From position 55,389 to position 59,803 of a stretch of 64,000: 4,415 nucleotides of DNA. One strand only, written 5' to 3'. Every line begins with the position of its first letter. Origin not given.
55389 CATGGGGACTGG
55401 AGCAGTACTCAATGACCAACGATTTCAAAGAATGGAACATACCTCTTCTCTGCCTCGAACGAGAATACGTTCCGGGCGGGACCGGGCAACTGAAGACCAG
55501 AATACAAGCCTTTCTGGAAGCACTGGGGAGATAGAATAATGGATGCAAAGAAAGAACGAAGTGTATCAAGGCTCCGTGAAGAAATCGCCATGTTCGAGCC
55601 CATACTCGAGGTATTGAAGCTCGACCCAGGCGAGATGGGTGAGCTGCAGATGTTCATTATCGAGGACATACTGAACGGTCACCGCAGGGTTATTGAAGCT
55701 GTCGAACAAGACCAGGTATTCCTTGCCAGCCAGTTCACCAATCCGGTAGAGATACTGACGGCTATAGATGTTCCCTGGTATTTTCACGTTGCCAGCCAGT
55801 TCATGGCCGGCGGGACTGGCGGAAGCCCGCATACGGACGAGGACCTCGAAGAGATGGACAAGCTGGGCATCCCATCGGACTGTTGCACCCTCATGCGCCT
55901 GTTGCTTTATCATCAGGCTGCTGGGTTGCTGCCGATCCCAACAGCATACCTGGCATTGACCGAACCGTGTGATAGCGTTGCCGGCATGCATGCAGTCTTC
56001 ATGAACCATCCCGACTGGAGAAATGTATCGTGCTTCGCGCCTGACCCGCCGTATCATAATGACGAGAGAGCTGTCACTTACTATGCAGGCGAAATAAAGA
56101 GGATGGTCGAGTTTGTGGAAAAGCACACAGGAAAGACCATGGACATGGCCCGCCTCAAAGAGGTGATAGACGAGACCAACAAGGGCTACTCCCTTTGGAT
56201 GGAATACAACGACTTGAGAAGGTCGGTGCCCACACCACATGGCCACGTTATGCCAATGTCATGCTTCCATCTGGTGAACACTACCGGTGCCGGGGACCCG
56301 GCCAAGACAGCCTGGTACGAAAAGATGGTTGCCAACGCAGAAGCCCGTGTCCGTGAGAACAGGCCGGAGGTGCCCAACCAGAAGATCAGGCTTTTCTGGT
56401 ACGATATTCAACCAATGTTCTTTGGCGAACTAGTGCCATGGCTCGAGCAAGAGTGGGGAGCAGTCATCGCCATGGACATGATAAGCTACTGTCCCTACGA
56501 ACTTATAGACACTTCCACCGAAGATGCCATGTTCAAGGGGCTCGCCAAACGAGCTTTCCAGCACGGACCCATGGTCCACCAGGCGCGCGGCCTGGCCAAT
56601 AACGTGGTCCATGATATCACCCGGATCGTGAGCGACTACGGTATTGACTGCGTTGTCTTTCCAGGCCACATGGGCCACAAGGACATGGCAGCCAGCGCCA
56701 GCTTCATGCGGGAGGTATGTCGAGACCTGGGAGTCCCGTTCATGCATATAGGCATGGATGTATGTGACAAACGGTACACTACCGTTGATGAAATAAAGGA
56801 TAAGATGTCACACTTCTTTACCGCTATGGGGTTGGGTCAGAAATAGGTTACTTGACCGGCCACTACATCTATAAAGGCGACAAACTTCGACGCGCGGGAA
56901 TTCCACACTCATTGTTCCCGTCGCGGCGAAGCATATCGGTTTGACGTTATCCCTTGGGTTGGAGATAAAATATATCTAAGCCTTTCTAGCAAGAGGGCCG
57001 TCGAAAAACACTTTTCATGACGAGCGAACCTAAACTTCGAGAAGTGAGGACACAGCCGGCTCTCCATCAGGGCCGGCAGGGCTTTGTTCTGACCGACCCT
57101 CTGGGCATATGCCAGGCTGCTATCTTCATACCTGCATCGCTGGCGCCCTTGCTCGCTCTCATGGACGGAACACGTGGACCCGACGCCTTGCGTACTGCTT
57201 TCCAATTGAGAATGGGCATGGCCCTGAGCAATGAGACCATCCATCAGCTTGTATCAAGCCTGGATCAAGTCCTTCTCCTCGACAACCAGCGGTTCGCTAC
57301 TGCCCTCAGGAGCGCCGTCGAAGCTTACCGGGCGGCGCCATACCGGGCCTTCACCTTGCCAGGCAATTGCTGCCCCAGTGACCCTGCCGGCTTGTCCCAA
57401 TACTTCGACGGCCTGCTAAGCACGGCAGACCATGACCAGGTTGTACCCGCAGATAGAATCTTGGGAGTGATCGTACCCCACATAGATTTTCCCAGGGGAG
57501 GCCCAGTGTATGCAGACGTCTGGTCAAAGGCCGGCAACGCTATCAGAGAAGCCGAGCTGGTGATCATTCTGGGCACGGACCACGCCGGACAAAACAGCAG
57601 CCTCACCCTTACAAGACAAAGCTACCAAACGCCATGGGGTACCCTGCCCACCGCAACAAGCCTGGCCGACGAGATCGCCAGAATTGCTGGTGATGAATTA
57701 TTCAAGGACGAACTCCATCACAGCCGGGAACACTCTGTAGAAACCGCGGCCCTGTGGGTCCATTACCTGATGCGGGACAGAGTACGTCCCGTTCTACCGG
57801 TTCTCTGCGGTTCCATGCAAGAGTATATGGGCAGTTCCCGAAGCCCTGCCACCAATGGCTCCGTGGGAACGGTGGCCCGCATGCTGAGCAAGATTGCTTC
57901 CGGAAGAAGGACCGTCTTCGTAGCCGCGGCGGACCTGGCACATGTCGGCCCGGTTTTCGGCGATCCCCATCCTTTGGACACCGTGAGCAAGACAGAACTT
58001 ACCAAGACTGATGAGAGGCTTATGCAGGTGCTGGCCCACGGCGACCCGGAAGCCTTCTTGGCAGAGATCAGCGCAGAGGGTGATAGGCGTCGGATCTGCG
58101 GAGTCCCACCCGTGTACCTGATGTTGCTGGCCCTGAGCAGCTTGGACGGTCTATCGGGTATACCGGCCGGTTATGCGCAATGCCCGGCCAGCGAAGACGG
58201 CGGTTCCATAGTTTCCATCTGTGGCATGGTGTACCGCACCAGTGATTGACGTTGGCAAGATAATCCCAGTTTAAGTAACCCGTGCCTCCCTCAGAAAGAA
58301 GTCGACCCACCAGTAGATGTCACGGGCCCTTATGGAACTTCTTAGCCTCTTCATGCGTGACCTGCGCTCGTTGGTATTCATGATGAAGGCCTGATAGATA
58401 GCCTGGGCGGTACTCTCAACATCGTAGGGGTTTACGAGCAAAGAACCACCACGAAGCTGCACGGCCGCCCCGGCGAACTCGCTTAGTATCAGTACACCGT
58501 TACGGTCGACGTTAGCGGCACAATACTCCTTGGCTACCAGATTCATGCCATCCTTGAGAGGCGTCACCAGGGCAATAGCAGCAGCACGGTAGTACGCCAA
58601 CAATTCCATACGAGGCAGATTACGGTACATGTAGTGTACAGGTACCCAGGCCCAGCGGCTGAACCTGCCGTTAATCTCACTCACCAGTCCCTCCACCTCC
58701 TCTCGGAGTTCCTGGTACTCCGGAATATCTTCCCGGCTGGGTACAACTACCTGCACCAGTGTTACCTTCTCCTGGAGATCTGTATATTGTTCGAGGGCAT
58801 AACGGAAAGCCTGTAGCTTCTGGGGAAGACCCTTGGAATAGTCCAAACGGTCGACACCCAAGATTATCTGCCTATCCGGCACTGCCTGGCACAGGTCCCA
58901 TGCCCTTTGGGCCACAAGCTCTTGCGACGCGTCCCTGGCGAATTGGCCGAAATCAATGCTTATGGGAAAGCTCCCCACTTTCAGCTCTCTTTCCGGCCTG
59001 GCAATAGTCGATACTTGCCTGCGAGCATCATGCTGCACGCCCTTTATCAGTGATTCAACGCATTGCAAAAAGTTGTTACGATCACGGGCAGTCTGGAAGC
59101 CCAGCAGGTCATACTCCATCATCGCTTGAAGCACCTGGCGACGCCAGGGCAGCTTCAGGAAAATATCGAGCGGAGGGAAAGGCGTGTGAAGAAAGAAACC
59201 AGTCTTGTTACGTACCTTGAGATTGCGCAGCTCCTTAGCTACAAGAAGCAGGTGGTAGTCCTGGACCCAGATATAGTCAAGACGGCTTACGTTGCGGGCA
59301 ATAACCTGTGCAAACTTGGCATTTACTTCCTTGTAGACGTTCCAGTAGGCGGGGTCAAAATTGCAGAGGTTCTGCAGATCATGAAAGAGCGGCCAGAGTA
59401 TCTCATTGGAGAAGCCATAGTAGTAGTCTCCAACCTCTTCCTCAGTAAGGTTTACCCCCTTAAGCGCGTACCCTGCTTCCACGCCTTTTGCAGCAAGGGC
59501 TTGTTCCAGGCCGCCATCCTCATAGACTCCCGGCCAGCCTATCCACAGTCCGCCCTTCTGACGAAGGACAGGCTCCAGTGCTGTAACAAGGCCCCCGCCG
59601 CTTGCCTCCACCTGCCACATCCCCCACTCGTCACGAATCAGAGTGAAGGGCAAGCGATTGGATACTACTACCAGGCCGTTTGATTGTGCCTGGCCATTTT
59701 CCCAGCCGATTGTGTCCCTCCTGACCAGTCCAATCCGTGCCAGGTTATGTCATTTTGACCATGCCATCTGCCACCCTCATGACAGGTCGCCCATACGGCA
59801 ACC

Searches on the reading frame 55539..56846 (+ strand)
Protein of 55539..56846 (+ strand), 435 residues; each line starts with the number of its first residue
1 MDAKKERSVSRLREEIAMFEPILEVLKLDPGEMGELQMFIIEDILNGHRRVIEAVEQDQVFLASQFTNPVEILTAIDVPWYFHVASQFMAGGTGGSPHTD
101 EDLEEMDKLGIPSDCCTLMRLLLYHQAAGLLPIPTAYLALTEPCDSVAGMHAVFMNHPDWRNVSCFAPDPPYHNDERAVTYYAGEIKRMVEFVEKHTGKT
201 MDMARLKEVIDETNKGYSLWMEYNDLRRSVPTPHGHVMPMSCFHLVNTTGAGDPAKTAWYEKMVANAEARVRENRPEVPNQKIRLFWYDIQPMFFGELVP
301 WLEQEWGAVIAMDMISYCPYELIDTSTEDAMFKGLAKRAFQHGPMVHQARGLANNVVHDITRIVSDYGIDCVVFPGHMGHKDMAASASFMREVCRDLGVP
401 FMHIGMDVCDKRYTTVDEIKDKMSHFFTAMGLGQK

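Call 18: search_protein_families(library=pfam, proteins=[window:55539-56846:+])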
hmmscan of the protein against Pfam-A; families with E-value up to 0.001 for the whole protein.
window:55539-56846:+ (435 aa): 1 family
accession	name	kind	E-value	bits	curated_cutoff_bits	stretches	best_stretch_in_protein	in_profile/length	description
PF06050.19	HGD-D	-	8.6e-44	150.9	28.4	1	69-426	5-338/342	2-hydroxyglutaryl-CoA dehydratase, D-component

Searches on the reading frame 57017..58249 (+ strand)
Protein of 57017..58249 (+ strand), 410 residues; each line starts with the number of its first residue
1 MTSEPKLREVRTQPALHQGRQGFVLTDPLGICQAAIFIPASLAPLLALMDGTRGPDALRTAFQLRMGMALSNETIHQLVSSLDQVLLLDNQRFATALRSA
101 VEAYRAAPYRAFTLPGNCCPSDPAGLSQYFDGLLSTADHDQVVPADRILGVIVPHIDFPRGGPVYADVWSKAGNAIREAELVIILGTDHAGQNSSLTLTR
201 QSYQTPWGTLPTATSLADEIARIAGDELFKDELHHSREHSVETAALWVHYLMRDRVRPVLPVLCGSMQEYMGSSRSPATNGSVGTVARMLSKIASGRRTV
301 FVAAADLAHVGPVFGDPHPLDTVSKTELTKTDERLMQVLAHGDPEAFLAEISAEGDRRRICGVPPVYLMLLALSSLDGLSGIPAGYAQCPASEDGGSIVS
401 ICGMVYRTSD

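Call 18: search_protein_families(library=pfam, proteins=[window:57017-58249:+])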
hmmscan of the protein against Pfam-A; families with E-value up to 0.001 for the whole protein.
window:57017-58249:+ (410 aa): 1 family
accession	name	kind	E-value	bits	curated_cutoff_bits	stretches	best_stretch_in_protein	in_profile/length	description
PF01875.22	Memo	-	2.1e-28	99.7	27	1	120-378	10-241/269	Memo-like protein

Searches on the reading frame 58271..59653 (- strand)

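Call 18: search_protein_families(library=pfam, proteins=[window:58271-59653:-])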
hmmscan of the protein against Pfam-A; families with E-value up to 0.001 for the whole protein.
window:58271-59653:- (460 aa): 2 families
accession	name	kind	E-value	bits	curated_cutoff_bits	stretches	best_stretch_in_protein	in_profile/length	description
PF00982.27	Glyco_transf_20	-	7.4e-140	467.2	32.5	1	10-456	20-470/473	Glycosyltransferase family 20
PF00534.26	Glycos_transf_1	-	0.00023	21.2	26.4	0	342-435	77-166/172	Glycosyl transferases group 1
